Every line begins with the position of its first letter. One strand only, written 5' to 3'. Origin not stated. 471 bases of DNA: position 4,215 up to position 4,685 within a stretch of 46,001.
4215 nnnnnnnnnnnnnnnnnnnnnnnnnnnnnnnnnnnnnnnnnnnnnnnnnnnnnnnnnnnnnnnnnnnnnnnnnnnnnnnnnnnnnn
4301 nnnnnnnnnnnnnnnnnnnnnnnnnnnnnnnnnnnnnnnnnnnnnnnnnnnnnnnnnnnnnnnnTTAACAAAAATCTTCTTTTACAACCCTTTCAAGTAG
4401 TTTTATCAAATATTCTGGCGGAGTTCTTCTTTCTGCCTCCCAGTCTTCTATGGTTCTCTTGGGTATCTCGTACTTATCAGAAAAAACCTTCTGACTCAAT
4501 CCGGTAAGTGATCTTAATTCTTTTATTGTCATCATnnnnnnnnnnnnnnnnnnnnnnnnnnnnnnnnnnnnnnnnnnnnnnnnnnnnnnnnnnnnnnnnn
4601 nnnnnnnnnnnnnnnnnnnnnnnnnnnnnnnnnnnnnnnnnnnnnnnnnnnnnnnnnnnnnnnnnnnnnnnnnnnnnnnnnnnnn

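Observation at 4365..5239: Antisense three-gene moron with its own operator-controlled promoter, built like an acr-aca or toxin-antitoxin operon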

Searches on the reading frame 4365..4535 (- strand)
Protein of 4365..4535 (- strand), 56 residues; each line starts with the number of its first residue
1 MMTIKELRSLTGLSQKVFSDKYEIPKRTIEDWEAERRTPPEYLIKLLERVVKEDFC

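Call 6: search_protein_families(library=pfam, proteins=[window:4365-4535:-], max_evalue=1)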
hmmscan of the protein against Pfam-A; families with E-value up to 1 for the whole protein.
window:4365-4535:- (56 aa): 5 families
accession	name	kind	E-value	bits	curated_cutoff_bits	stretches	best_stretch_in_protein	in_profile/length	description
PF01381.28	HTH_3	-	7.2e-06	26.4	23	1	4-48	1-46/55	Helix-turn-helix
PF13560.12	HTH_31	-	0.005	17.5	27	1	4-42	6-45/64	Helix-turn-helix domain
PF12844.13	HTH_19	-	0.0083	16.5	30.2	1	4-41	4-42/64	Helix-turn-helix domain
PF13411.12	MerR_1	-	0.064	13.8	21.6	0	18-39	6-27/69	MerR HTH family regulatory protein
PF05225.22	HTH_psq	-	0.25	11.5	20.4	1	12-30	15-34/45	helix-turn-helix, Psq domain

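Call 7: search_protein_families(library=phrogs, proteins=[window:4365-4535:-], max_evalue=0.1)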
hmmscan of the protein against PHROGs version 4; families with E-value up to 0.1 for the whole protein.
window:4365-4535:- (56 aa): 16 families
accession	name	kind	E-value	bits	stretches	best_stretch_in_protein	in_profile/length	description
phrog_2104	-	unknown function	9.4e-11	42.8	1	3-51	43-91/103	-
phrog_25567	-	unknown function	1.4e-06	29.2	1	3-47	55-98/115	-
phrog_8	-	transcription regulation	1.1e-05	26.1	1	3-46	80-124/346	transcriptional regulator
phrog_3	-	transcription regulation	5.3e-05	24.2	1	1-48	90-135/430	transcriptional repressor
phrog_2439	-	transcription regulation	0.00041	20.3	1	4-52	12-60/367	transcriptional regulator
phrog_2967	-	transcription regulation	0.00048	20.7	1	4-49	15-60/225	transcriptional regulator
phrog_8898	-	unknown function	0.0025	18.5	1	5-48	7-50/70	-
phrog_2328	-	transcription regulation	0.0053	17.5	1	7-50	23-66/128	transcriptional repressor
phrog_4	-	transcription regulation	0.0053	16.8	1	4-46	141-180/400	transcriptional repressor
phrog_22087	-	unknown function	0.0063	17.8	1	9-52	61-104/126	-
phrog_955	-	DNA, RNA and nucleotide metabolism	0.0071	17.1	1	4-52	29-77/142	HTH DNA binding protein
phrog_7950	-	transcription regulation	0.0087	17.1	1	3-40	11-53/68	transcriptional repressor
phrog_147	-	transcription regulation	0.035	15.5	1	4-44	9-50/100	transcriptional regulator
phrog_409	-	transcription regulation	0.036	15.6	1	2-45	15-56/127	transcriptional regulator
phrog_1553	-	integration and excision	0.036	14.7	1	16-43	8-35/65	excisionase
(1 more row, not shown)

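Call 8: search_protein_families(library=padloc, proteins=[window:4365-4535:-], max_evalue=1)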
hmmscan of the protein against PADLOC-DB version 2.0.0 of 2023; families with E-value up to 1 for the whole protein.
window:4365-4535:- (56 aa): 9 families
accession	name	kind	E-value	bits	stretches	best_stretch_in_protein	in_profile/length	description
PDLC02926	HTH_VI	-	2.2e-05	22.7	1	3-45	5-47/92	-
PDLC03954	RmrA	-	0.00072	16.6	1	4-51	15-62/380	-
PDLC03945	RmrA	-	0.0078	13.4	1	4-47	7-50/394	-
PDLC02819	DpdC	-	0.01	14.2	1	2-46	16-61/101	DpdC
PDLC02822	DpdC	-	0.011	14.2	1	3-29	17-43/58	DpdC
PDLC03951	RmrA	-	0.011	12.7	1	4-48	13-57/400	-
PDLC03949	RmrA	-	0.012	12.5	1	8-47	11-50/363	-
PDLC04142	capH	-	0.016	14.3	1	4-52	11-59/103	capH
PDLC04133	mad1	-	0.041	12.2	1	13-41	6-34/60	mads_1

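Call 9: search_protein_families(library=ncbifam, proteins=[window:4365-4535:-], max_evalue=1)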
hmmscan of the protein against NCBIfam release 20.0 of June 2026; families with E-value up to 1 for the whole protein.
window:4365-4535:- (56 aa): 11 families
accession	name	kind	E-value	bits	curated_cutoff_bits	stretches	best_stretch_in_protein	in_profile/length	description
TIGR03830.1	CxxCG_CxxCG_HTH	subfamily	4.9e-05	23.1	61.8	1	3-51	69-117/127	type II TA system antitoxin MqsA family protein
TIGR00270.2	TIGR00270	equivalog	0.00083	19.2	110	1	3-52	79-128/159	multiprotein bridging factor aMBF1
TIGR03070.1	couple_hipB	subfamily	0.0016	18.3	71.65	1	2-38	5-41/58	type II toxin-antitoxin system Y4mF family antitoxin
NF007481.0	PRK10072.1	equivalog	0.0038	17.7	110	1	3-48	37-82/96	HTH-type transcriptional regulator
NF041951.1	phage_RstR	subfamily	0.0069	16.6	80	1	3-45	6-49/108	RstR family transcriptional repressor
NF041265.1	NadS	equivalog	0.0084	16.4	60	1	4-50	35-81/94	NadS family protein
NF052239.1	antitox_spr1629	equivalog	0.018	14.2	335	1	4-48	7-51/377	spr1629 family repressor/antitoxin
NF040522.1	VC1465_fam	subfamily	0.021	14.9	70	1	4-50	1-47/111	VC1465 family Xer recombination activation factor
NF011255.0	PRK14661.1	equivalog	0.028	14.3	209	1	15-49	120-154/169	holo-[acyl-carrier-protein] synthase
NF047542.1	telomere_Tap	equivalog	0.067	11.9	600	1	5-41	23-59/695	telomere-associated protein Tap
NF003162.0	PRK04140.1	equivalog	0.13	11.3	263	1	3-48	130-176/317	transcriptional regulator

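Call 21: search_solved_structures(query=window:4365-4535:-, max_evalue=1, show_alignments=3)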
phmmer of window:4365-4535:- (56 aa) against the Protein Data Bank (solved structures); distinct sequences matched with E-value up to 1: 10.
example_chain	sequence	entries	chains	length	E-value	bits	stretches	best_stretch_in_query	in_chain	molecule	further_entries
8tac_A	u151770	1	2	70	0.00032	23.9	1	4-50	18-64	DBP48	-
2ppx_A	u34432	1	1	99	0.00046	23.4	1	3-41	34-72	Uncharacterized protein Atu1735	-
3mlf_A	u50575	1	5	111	0.0033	20.7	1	1-40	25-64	transcriptional regulator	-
5xum_A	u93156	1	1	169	0.035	17.6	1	18-48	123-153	Holo-[acyl-carrier-protein] synthase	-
5jaa_A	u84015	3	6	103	0.12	15.9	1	6-50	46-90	Antitoxin igA-2 | Antitoxin HigA-2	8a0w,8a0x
5j9i_A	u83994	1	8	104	0.12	15.8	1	6-50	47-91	Antitoxin igA-2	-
9tv9_A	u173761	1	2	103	0.34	14.5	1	6-50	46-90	Antitoxin HigA-2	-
7t8i_A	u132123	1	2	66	0.4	14.2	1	4-46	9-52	Phage element (ICEBs1)transcriptional regulator (Xre family)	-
1iuf_A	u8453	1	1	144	0.41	14.2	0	16-47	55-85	centromere abp1 protein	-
9ugr_A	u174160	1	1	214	0.7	13.5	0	10-47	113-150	Syn-F4-Link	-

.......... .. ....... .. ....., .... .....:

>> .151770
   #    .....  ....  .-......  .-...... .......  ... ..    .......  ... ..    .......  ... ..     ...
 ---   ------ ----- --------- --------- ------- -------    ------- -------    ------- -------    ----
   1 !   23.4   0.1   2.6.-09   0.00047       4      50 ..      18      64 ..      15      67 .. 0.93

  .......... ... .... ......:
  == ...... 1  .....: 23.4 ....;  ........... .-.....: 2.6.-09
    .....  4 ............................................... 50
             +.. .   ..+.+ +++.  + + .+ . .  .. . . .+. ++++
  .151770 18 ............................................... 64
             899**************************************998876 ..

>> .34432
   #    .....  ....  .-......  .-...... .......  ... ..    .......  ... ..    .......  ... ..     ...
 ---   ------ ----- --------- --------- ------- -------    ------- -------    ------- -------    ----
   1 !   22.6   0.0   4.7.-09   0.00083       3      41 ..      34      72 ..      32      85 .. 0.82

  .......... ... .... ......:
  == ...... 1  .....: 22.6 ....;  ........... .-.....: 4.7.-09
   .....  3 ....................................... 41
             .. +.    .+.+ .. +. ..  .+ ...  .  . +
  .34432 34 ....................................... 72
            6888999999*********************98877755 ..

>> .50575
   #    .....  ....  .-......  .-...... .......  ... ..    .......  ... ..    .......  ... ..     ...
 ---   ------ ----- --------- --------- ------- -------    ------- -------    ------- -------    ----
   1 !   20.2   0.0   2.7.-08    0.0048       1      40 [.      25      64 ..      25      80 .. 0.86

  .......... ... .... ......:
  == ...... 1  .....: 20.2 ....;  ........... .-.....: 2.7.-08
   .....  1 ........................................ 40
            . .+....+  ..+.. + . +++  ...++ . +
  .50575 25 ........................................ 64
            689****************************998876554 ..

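Call 77: find_homologous_proteins(query=window:4365-4535:-, max_evalue=0.001)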
Query window:4365-4535:- (56 aa): 134 proteins with E <= 0.001 among 134 candidates; the best 120 are listed.
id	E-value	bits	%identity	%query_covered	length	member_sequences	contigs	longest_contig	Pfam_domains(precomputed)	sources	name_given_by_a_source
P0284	3.8e-28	113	98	98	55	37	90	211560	PF01381.29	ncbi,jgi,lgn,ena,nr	jgi:putative transcriptional regulator|nr:MAG TPA: putative transcriptional regulator [Caudoviricete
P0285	7.0e-28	112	96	100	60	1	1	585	PF01381.29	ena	-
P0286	9.0e-27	108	93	98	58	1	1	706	PF01381.29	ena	-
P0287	1.3e-26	108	95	98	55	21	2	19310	PF01381.29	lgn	-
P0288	3.9e-26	106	93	98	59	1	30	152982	PF01381.29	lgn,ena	-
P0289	5.1e-26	106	93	98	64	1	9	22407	PF01381.29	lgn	-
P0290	8.6e-26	105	87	98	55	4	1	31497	PF01381.29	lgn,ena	-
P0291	1.5e-25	104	91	98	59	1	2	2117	PF01381.29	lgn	-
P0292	1.9e-25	104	87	98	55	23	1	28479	PF01381.29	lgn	-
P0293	5.2e-25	103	91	98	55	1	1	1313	PF01381.29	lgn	-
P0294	7.7e-25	102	89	98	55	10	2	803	PF01381.29,PF13560.13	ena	-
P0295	8.8e-25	102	93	96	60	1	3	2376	PF01381.29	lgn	-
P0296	1.8e-24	101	89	98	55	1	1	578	PF01381.29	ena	-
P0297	2.9e-23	97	85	95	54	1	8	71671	PF01381.29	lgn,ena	-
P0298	5.4e-23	97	80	98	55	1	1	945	PF12844.14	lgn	-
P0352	3.6e-16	75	67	96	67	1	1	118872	PF01381.29,PF13560.13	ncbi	-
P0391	5.2e-13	65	63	96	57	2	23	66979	-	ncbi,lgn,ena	-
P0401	3.1e-11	60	56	91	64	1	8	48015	-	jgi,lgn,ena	jgi:putative transcriptional regulator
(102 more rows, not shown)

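Call 78: find_encoding_contigs(protein=P0391, flank=3500, max_places=4)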
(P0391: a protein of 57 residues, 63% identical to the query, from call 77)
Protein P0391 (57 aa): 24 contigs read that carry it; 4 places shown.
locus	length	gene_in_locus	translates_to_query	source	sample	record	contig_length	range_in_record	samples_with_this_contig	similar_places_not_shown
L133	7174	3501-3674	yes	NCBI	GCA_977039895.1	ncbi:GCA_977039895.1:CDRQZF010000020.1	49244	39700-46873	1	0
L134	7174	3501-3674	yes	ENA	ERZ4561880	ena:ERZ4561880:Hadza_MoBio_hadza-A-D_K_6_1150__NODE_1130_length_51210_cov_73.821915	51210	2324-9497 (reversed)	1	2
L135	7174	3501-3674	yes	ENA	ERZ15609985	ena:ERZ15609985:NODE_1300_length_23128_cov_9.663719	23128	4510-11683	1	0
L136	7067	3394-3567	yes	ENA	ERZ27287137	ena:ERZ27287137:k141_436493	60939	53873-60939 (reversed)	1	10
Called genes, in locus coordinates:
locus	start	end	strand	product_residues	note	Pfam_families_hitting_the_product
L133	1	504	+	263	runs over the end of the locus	PF02086:MethyltransfD12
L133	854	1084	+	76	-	-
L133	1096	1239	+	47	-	-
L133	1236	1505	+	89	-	PF05766:NinG (weak)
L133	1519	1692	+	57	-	-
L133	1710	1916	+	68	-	-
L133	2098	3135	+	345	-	PF13495:Phage_int_SAM_4, PF00589:Phage_integrase, PF16795:Phage_integr_3 (weak)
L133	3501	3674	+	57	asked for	-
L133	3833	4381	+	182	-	PF00589:Phage_integrase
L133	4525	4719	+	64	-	-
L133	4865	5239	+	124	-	-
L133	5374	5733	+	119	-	PF05119:Terminase_4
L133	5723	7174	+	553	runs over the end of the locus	PF03354:TerL_ATPase (weak), PF20441:TerL_nuclease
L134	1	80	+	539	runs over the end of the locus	PF00145:DNA_methylase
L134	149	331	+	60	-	-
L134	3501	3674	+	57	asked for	-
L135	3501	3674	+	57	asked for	-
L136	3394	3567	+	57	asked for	-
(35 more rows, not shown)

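Call 79: find_encoding_contigs(protein=P0352, flank=3500, max_places=3)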
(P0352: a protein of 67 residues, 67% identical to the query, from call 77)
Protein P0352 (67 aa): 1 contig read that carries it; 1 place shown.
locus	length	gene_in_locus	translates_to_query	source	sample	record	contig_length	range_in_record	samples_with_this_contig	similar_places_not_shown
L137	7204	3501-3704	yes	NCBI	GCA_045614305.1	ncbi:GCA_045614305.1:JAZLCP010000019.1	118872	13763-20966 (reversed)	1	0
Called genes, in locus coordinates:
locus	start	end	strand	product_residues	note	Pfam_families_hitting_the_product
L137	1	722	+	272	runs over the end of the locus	PF16774:Dit_N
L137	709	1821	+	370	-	-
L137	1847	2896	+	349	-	-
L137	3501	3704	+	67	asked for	PF01381:HTH_3 (weak), PF13560:HTH_31 (weak)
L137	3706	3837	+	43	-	-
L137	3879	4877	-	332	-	PF13495:Phage_int_SAM_4 (weak), PF00589:Phage_integrase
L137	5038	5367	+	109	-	-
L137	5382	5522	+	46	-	-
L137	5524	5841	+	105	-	-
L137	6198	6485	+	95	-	-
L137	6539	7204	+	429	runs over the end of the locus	PF00959:Phage_lysozyme, PF05257:CHAP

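Call 80: find_encoding_contigs(protein=P0401, flank=3500, max_places=4)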
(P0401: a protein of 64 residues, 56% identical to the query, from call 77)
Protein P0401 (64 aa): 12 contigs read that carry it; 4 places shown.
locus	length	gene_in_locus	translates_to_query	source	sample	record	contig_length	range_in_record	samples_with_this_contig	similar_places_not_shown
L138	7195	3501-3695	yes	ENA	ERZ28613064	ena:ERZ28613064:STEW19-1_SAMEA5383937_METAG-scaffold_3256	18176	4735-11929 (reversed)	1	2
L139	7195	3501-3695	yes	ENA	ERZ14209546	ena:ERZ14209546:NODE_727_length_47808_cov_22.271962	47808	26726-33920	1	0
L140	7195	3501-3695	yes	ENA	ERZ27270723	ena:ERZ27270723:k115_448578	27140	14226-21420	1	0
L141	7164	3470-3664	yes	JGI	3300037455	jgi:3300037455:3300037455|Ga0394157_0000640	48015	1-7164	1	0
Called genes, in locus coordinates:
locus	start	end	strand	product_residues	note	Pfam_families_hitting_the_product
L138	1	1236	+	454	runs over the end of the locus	PF05133:SPP1_portal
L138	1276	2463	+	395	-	PF04233:Phage_Mu_F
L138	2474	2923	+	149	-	-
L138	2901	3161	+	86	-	-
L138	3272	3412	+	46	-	-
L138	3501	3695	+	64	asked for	-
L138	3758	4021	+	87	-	-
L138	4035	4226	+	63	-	-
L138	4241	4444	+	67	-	-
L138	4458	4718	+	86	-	-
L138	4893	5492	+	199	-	PF06810:Phage_scaffold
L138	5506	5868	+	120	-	-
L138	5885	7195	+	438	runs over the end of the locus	PF03864:Phage_cap_E, PF02368:Big_2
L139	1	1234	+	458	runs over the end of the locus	PF05133:SPP1_portal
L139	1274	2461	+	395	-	PF04233:Phage_Mu_F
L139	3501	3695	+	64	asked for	-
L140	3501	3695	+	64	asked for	-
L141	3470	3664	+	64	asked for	-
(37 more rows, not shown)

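Call 94: search_solved_structures(query=A5, max_evalue=0.01)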
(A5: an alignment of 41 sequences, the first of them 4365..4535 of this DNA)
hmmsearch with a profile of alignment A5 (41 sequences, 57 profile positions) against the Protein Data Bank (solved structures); distinct sequences matched with E-value up to 0.01: 8.
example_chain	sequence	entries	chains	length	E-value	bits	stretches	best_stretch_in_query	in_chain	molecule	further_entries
2ppx_A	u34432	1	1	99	5.1e-09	38.9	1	2-39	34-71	Uncharacterized protein Atu1735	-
3mlf_A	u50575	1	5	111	2.8e-05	26.9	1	2-38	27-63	transcriptional regulator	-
8tac_A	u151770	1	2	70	4.6e-05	26.2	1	2-44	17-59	DBP48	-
9tv9_A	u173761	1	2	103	4.6e-05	26.2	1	3-49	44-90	Antitoxin HigA-2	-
5jaa_A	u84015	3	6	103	0.00013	24.8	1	3-49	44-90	Antitoxin igA-2 | Antitoxin HigA-2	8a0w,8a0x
5j9i_A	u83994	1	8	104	0.00013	24.7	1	3-49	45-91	Antitoxin igA-2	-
7xi5_A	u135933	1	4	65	0.0024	20.7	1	5-38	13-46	Transcriptional regulator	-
7t8i_A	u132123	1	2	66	0.0047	19.8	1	2-39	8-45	Phage element (ICEBs1)transcriptional regulator (Xre family)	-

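Call 98: search_solved_structures(query=A5, max_evalue=10)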
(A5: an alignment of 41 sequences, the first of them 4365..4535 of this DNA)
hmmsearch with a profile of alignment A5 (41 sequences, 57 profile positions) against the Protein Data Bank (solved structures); distinct sequences matched with E-value up to 10: 43.
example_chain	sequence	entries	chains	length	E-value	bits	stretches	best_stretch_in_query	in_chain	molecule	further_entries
2ppx_A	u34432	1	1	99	5.1e-09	38.9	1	2-39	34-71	Uncharacterized protein Atu1735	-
3mlf_A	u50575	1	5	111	2.8e-05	26.9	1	2-38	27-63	transcriptional regulator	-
8tac_A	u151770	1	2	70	4.6e-05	26.2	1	2-44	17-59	DBP48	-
9tv9_A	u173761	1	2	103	4.6e-05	26.2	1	3-49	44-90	Antitoxin HigA-2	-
5jaa_A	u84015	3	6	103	0.00013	24.8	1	3-49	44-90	Antitoxin igA-2 | Antitoxin HigA-2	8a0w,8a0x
5j9i_A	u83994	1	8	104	0.00013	24.7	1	3-49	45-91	Antitoxin igA-2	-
7xi5_A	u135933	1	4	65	0.0024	20.7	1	5-38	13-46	Transcriptional regulator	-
7t8i_A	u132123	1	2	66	0.0047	19.8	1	2-39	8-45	Phage element (ICEBs1)transcriptional regulator (Xre family)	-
8p8o_H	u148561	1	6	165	0.013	18.4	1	3-38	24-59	Orf20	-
1r63_A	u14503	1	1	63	0.03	17.2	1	2-45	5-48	REPRESSOR PROTEIN FROM BACTERIOPHAGE 434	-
1sq8_A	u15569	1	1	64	0.032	17.1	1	3-45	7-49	dh434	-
7pwj_CCC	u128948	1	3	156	0.036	16.9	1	3-38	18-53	Orf20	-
3ble_A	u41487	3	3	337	0.037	16.9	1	28-55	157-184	Citramalate synthase from Leptospira interrogans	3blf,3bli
6h49_A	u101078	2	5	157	0.037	16.9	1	3-38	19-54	Orf20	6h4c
1per_L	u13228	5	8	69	0.038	16.9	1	2-45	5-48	PROTEIN (434 REPRESSOR) | 434 REPRESSOR | REPRESSOR PROTEIN CI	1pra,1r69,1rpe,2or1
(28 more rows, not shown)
